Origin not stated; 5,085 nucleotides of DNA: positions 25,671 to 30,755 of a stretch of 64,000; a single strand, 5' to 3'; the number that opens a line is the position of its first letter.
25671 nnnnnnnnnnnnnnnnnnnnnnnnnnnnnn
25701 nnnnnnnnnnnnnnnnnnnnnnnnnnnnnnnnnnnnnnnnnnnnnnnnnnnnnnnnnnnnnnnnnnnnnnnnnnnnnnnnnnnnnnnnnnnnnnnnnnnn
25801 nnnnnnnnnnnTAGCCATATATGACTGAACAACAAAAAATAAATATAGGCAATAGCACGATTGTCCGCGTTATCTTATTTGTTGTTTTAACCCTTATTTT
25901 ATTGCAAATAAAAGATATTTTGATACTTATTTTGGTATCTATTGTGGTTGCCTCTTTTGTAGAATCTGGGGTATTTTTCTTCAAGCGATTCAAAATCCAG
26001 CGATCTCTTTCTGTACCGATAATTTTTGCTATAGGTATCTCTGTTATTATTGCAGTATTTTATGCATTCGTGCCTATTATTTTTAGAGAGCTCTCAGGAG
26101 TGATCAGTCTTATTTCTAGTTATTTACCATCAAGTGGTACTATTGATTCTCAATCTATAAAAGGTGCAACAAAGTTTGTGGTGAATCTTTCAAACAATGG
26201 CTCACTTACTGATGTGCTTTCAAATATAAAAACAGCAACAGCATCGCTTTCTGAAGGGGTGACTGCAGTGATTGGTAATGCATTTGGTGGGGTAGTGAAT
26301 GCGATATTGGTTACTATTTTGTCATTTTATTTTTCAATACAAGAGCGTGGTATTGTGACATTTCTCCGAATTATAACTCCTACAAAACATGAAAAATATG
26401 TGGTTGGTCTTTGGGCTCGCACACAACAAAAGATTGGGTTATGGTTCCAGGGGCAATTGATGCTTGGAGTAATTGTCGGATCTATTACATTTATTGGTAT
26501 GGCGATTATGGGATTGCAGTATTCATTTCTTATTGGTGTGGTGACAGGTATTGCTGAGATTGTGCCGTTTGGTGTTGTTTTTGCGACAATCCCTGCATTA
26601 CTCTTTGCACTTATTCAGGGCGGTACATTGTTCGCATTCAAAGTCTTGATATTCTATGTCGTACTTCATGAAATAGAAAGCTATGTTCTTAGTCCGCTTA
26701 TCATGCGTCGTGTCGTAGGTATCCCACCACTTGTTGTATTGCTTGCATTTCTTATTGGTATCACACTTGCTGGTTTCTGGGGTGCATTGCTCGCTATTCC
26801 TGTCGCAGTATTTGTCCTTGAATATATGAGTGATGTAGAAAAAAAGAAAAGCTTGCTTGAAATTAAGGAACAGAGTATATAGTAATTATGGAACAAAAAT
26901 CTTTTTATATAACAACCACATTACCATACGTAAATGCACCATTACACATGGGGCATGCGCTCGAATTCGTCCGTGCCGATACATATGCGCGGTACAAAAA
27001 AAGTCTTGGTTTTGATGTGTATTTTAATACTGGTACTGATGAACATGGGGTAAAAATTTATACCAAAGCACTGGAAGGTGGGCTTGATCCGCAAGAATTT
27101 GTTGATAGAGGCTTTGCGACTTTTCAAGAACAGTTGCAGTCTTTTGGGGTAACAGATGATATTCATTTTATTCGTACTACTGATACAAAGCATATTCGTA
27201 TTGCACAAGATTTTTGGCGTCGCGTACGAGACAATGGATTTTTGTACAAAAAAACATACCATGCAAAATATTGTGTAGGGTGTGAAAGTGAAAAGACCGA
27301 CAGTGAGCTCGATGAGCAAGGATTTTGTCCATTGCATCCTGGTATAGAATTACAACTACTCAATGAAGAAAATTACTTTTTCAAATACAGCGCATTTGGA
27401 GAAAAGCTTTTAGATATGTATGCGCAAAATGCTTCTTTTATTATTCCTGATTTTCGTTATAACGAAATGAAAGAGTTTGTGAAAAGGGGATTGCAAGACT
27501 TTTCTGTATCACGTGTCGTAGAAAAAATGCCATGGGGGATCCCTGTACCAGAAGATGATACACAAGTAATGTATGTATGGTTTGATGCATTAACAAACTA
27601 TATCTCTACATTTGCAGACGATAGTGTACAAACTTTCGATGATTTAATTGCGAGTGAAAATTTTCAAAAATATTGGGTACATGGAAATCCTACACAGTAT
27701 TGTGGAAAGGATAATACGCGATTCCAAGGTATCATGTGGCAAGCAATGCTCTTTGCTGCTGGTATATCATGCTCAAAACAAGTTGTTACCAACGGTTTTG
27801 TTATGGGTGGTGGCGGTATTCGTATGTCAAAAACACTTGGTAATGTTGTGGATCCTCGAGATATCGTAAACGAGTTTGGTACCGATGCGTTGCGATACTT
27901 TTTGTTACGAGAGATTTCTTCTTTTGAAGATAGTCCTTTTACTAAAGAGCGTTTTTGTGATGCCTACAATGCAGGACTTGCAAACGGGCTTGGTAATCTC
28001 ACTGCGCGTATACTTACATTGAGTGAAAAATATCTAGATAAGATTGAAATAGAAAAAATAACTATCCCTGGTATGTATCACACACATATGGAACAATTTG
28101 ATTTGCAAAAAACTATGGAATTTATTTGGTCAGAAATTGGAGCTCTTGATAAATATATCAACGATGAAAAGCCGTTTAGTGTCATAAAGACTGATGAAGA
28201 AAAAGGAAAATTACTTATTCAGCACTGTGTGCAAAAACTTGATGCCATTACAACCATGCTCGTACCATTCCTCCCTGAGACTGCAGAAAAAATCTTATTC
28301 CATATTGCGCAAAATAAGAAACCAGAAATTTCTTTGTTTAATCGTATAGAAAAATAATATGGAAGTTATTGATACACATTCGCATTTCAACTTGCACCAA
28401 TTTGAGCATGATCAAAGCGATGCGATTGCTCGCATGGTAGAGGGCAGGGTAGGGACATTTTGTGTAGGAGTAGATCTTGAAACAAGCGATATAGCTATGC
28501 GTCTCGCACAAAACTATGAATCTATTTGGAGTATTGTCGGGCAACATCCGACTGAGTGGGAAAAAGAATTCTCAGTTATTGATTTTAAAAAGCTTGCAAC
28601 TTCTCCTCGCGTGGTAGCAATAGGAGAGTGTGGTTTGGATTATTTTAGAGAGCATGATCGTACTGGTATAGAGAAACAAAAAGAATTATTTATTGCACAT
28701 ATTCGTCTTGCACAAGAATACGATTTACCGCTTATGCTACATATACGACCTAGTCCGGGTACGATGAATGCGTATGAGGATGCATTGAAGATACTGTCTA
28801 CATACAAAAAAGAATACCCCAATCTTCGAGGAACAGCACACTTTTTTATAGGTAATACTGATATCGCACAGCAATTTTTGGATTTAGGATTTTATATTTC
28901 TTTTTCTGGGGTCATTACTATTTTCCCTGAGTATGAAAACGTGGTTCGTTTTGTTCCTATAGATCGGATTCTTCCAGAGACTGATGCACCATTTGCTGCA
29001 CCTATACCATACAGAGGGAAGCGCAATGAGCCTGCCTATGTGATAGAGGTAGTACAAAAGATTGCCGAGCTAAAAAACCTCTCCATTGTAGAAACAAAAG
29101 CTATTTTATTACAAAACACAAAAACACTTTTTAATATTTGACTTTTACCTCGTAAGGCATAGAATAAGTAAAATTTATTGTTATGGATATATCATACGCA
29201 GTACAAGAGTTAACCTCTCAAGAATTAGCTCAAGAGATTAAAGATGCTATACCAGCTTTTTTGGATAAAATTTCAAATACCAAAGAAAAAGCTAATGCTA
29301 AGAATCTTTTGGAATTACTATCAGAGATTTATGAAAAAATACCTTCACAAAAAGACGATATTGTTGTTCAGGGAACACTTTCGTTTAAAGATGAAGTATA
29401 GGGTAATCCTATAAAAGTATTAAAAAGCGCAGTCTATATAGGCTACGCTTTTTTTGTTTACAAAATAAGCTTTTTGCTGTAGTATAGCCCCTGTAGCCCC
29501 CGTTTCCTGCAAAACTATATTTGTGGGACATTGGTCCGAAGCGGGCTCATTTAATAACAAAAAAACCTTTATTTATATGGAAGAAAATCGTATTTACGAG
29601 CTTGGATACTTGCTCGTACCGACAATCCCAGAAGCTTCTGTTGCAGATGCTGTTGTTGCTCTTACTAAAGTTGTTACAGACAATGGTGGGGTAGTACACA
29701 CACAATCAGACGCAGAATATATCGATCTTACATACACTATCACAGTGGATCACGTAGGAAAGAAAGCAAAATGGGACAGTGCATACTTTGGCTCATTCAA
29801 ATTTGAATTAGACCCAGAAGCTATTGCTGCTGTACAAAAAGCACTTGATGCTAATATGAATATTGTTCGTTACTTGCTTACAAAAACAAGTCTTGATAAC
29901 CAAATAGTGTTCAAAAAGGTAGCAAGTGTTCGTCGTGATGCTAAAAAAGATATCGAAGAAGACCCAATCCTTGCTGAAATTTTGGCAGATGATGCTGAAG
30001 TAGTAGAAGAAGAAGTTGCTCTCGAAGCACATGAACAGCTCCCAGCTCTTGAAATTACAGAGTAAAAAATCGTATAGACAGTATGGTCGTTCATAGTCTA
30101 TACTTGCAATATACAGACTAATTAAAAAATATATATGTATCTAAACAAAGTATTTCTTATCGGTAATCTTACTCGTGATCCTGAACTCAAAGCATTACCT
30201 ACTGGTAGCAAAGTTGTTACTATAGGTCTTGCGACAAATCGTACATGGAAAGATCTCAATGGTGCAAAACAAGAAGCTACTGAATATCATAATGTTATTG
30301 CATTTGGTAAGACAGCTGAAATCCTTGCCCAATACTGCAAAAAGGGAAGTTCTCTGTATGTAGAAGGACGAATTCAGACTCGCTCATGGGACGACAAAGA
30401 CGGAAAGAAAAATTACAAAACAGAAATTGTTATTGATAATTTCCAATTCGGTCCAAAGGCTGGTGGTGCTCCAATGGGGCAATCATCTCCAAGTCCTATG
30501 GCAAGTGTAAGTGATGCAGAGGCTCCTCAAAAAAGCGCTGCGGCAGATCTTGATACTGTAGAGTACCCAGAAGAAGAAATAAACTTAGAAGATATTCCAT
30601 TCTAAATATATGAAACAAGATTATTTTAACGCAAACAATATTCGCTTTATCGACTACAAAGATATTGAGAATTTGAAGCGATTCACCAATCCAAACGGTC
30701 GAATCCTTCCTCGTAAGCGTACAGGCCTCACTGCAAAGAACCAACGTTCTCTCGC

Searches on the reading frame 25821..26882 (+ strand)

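Call 34: search_protein_families(library=pfam, proteins=[window:25821-26882:+], max_evalue=0.00001)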
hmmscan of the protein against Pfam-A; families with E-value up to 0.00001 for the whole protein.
window:25821-26882:+ (353 aa): 1 family
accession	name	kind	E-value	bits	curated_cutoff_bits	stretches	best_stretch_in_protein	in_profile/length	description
PF01594.21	AI-2E_transport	-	3.8e-49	168.1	34.3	1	16-336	3-323/327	AI-2E family transporter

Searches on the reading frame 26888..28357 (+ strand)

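Call 34: search_protein_families(library=pfam, proteins=[window:26888-28357:+], max_evalue=0.00001)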
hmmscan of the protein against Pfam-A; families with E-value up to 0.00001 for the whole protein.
window:26888-28357:+ (489 aa): 4 families
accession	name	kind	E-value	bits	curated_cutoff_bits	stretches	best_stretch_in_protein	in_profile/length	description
PF09334.17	tRNA-synt_1g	-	5.3e-91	305.7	20.1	2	159-375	180-390/391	tRNA synthetases class I (M)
PF00133.28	tRNA-synt_1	-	4.7e-29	101.8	22.7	2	2-221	21-244/414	tRNA synthetases class I (I, L, M and V)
PF01406.26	tRNA-synt_1e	-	1.2e-12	48.2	27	1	15-124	19-126/301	tRNA synthetases class I (C) catalytic domain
PF19303.5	Anticodon_3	-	2.9e-06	27.7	23.5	1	396-476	24-104/152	Anticodon binding domain of methionyl tRNA ligase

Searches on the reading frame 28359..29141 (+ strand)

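Call 34: search_protein_families(library=pfam, proteins=[window:28359-29141:+], max_evalue=0.00001)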
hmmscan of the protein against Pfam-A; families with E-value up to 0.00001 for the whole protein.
window:28359-29141:+ (260 aa): 1 family
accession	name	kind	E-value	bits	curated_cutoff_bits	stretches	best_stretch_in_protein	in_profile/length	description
PF01026.27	TatD_DNase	-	1.8e-69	234.4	27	1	4-259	1-253/253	TatD related DNase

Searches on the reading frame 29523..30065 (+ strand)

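Call 34: search_protein_families(library=pfam, proteins=[window:29523-30065:+], max_evalue=0.00001)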
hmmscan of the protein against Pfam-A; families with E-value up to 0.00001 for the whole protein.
window:29523-30065:+ (180 aa): 1 family
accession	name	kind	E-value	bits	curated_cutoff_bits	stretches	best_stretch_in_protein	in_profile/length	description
PF01250.22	Ribosomal_S6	-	3.9e-11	43.4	27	1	25-121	2-90/90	Ribosomal protein S6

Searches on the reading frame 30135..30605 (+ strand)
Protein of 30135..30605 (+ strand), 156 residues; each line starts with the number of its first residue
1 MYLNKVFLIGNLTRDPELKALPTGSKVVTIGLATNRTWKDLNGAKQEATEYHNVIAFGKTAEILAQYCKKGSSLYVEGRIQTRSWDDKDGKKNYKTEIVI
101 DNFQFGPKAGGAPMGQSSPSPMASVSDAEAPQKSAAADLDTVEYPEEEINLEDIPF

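Call 34: search_protein_families(library=pfam, proteins=[window:30135-30605:+], max_evalue=0.00001)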
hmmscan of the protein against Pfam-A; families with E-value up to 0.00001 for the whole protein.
window:30135-30605:+ (156 aa): 1 family
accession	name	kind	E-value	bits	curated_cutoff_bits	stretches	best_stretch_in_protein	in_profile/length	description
PF00436.31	SSB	-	4.9e-39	133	26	1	3-105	1-103/104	Single-strand binding protein family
